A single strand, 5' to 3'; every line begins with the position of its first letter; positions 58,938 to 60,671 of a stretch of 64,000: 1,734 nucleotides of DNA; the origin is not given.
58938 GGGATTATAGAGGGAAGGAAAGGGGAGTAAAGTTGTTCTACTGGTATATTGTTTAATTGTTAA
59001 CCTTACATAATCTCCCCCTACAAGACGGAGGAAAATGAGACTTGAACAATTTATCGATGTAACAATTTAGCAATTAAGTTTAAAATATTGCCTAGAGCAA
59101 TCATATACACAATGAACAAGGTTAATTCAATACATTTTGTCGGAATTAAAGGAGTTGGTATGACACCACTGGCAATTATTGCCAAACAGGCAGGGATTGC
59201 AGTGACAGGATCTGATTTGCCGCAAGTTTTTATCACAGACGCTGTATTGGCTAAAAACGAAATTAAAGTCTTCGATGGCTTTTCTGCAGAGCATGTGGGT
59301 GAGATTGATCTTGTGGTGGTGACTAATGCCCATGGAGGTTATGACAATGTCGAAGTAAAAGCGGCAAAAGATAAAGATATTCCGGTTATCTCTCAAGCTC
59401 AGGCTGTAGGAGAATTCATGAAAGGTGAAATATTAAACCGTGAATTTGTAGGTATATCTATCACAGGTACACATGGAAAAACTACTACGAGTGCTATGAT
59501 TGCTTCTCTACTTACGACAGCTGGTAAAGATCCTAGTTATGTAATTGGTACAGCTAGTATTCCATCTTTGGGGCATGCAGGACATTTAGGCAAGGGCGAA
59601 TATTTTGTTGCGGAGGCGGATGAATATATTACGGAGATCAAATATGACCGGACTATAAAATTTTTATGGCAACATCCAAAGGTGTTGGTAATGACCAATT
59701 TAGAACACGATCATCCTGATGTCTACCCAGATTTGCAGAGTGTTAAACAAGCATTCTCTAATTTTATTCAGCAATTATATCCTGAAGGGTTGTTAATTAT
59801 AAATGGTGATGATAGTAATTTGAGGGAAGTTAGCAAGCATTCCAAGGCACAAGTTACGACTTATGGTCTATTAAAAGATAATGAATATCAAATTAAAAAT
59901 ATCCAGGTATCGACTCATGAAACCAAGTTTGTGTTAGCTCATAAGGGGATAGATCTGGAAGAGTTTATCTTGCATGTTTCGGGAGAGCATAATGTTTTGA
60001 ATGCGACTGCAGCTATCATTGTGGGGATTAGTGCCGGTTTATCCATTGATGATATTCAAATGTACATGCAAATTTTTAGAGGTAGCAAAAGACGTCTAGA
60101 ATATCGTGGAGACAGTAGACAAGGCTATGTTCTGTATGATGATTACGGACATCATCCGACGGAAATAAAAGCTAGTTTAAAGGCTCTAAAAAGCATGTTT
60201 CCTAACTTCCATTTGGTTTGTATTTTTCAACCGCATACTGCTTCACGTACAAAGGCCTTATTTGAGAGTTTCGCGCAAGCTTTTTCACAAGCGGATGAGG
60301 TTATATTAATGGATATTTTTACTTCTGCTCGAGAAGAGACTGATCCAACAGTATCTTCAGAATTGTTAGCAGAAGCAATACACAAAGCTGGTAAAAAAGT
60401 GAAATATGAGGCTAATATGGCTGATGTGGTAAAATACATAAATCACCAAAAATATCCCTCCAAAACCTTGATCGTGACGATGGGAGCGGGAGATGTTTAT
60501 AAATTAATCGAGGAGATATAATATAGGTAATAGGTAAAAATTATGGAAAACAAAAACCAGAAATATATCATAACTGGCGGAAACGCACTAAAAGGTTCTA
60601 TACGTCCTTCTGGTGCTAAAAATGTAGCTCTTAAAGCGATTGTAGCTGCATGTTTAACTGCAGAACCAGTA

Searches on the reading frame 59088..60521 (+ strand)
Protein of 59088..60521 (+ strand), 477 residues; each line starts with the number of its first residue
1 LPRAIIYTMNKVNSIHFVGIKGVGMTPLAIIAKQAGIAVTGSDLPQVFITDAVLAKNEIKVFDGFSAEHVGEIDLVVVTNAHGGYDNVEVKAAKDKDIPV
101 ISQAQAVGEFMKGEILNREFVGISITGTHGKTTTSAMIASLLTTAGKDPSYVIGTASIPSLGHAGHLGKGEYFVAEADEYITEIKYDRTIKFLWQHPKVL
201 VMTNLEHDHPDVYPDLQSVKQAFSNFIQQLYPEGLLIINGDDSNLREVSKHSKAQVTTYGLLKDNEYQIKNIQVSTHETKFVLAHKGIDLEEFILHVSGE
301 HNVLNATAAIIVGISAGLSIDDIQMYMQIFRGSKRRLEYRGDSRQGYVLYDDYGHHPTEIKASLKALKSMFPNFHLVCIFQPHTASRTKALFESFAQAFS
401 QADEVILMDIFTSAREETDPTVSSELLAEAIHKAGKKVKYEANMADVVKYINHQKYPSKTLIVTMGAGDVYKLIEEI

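Call 22: search_protein_families(library=pfam, proteins=[window:59088-60521:+], max_evalue=0.001)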
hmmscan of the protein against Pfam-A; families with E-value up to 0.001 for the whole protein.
window:59088-60521:+ (477 aa): 3 families
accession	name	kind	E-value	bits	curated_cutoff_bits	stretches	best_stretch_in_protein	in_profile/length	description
PF08245.18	Mur_ligase_M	-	1.3e-30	107.3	24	1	125-312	1-199/200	Mur ligase middle domain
PF02875.26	Mur_ligase_C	-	1.2e-21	78.2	28.4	1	335-468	1-127/127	Mur ligase, glutamate ligase domain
PF01225.30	Mur_ligase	-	1e-16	61.5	21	1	15-113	2-93/95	Mur ligase family, catalytic domain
